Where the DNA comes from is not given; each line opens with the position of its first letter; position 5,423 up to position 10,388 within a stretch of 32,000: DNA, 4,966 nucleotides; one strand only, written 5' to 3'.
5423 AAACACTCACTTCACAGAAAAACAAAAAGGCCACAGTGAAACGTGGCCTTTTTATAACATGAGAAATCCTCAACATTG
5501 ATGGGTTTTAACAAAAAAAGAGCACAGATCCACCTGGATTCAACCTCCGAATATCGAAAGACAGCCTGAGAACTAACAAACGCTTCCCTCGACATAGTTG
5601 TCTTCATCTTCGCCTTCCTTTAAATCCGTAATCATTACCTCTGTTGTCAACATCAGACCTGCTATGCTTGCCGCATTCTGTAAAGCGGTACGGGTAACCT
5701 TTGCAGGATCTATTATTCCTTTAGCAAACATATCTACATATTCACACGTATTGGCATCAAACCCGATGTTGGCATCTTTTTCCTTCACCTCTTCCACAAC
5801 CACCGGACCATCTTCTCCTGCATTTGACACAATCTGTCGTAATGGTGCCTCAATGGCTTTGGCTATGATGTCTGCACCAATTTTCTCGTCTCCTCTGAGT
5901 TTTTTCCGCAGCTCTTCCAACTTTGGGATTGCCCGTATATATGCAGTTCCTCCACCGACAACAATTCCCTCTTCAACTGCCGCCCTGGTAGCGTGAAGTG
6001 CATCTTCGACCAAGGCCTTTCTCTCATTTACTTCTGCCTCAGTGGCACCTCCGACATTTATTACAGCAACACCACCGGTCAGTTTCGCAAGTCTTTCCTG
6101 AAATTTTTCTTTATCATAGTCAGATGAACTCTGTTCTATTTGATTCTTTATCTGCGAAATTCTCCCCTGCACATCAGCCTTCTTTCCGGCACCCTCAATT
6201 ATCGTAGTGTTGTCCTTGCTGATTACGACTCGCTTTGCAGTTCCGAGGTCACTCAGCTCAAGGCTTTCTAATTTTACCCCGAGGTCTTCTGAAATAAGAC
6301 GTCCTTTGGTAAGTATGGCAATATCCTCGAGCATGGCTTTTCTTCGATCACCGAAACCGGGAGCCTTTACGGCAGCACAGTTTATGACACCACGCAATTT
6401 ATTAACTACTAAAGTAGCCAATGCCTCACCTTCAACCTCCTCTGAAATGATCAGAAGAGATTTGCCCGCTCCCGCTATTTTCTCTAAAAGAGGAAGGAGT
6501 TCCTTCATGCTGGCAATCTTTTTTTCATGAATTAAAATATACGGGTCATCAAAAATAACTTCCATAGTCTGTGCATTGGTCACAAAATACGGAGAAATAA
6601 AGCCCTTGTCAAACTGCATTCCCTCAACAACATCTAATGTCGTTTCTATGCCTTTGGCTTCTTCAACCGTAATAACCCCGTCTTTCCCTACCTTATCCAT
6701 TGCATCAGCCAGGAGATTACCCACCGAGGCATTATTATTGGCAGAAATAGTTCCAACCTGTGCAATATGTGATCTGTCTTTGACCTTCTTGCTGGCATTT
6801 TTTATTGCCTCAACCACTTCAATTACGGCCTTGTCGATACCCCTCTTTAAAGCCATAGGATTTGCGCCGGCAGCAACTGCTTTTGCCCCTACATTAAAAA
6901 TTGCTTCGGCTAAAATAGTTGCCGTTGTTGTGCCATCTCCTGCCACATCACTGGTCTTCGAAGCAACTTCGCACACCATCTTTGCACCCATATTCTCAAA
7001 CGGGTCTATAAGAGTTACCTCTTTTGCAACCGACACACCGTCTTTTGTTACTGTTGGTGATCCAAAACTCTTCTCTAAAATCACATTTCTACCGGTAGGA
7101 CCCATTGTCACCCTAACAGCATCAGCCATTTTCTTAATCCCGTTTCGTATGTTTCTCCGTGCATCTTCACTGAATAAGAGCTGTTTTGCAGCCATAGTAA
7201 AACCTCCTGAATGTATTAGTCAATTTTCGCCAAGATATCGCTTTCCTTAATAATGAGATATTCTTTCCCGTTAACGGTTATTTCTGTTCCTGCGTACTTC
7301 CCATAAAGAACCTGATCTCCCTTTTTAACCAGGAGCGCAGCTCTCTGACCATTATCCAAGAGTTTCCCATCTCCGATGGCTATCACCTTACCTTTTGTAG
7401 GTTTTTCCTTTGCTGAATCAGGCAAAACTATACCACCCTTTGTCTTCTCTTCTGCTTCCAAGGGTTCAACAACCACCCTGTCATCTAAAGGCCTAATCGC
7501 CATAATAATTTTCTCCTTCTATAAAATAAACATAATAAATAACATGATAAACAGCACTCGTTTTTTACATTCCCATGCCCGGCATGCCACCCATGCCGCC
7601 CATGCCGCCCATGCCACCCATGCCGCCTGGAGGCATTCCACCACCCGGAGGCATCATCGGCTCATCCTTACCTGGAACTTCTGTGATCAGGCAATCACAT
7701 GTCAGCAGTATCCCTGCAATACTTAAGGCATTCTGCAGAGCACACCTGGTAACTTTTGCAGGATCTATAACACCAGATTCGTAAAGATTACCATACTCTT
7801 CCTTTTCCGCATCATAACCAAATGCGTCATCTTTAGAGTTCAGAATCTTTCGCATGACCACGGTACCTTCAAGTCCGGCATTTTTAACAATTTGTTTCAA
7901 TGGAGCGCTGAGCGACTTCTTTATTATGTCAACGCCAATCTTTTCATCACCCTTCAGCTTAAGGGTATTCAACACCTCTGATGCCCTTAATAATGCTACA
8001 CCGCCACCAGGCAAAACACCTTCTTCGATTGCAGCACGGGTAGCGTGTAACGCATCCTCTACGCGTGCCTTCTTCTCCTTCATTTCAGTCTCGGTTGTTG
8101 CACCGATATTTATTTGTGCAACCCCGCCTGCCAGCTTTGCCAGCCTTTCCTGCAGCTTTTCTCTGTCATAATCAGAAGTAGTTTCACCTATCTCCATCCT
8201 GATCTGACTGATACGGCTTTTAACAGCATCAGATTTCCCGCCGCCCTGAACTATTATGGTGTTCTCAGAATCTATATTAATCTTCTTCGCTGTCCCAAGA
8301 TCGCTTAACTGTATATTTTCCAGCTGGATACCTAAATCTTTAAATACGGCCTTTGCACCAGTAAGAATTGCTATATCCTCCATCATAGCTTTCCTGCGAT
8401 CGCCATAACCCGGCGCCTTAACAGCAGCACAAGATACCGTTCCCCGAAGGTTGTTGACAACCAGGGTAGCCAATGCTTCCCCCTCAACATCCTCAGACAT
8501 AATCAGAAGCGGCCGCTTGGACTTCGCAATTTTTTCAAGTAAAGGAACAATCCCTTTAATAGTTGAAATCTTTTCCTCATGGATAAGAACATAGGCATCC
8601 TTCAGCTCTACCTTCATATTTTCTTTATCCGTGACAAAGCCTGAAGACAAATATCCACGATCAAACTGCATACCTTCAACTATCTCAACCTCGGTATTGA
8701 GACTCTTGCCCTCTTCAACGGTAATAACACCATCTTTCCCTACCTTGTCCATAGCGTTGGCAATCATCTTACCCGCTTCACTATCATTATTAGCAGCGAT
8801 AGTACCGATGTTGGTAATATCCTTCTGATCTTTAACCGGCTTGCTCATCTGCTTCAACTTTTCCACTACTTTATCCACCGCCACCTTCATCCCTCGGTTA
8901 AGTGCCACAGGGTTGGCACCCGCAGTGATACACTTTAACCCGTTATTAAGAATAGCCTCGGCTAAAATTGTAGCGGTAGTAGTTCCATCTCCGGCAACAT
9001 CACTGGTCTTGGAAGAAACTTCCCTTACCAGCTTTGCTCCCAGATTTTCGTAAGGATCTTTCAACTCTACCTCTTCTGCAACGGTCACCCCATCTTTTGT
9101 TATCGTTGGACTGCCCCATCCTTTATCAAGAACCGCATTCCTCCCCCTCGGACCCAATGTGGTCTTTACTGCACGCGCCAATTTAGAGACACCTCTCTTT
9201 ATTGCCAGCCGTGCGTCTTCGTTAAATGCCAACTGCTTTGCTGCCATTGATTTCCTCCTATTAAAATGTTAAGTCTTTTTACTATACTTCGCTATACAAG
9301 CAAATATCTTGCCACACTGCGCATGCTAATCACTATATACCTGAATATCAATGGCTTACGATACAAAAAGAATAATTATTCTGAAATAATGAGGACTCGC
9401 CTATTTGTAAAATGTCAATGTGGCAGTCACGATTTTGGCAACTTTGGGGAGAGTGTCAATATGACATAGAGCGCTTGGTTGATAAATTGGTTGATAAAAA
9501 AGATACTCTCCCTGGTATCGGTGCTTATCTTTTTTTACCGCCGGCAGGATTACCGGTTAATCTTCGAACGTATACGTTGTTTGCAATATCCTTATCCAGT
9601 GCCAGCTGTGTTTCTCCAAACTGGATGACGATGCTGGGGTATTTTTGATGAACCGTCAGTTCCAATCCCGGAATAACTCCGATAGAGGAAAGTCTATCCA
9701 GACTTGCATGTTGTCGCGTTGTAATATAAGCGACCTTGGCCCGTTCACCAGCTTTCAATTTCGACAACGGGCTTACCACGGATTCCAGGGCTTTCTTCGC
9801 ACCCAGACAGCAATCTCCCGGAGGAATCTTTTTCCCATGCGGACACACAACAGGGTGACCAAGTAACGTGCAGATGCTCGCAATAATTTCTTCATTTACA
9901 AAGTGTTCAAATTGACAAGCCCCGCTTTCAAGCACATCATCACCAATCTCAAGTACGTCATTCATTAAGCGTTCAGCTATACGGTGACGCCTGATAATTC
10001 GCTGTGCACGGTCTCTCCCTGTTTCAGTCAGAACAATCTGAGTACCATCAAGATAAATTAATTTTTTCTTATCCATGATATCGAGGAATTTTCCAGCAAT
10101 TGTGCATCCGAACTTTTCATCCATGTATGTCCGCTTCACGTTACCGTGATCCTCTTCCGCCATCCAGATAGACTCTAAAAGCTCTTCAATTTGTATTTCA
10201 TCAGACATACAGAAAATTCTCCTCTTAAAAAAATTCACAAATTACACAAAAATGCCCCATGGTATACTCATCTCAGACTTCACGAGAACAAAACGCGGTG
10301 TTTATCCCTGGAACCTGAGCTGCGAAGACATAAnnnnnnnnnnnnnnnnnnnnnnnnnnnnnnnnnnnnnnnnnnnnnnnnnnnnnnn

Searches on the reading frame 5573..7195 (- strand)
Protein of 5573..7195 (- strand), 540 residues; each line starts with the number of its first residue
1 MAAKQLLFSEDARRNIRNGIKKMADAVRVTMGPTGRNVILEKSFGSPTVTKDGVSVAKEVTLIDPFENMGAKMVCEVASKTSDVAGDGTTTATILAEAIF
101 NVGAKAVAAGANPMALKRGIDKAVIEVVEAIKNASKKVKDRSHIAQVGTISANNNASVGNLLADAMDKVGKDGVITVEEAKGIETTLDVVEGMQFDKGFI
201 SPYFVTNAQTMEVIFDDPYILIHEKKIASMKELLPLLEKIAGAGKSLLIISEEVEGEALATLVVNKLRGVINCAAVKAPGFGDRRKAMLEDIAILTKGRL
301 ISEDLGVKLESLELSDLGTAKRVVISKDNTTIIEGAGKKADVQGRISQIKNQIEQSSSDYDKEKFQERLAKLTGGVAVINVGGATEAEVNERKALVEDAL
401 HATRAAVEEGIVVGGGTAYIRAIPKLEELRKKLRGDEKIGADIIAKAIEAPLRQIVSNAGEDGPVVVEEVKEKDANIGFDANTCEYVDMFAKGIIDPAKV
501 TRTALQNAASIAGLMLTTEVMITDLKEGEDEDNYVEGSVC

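Call 31: search_protein_families(library=pfam, proteins=[window:5573-7195:-])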
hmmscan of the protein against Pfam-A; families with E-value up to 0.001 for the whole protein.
window:5573-7195:- (540 aa): 1 family
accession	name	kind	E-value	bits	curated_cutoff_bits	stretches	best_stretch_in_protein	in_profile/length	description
PF00118.29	Cpn60_TCP1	-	2.8e-76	257.6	34.3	1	24-523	2-487/490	TCP-1/cpn60 chaperonin family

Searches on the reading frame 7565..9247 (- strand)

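Call 31: search_protein_families(library=pfam, proteins=[window:7565-9247:-])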
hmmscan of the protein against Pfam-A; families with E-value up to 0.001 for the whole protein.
window:7565-9247:- (560 aa): 1 family
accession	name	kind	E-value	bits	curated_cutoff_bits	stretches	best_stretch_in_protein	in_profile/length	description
PF00118.29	Cpn60_TCP1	-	5.1e-81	273.3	34.3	1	23-523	1-488/490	TCP-1/cpn60 chaperonin family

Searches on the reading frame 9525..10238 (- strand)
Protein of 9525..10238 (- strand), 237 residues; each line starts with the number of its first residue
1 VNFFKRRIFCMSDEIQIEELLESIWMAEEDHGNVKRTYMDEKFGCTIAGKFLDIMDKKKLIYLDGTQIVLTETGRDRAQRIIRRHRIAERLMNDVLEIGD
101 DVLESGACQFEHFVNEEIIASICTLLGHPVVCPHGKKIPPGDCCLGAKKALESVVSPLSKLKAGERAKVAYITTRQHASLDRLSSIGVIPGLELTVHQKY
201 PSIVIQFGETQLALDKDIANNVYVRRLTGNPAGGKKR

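Call 31: search_protein_families(library=pfam, proteins=[window:9525-10238:-])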
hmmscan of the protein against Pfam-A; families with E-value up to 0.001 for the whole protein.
window:9525-10238:- (237 aa): 2 families
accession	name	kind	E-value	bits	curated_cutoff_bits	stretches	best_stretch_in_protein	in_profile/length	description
PF02742.21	Fe_dep_repr_C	-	3.8e-24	84.9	27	1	71-139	1-69/70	Iron dependent repressor, metal binding and dimerisation domain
PF04023.20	FeoA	-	5.7e-15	55.6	23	1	157-225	2-73/74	FeoA domain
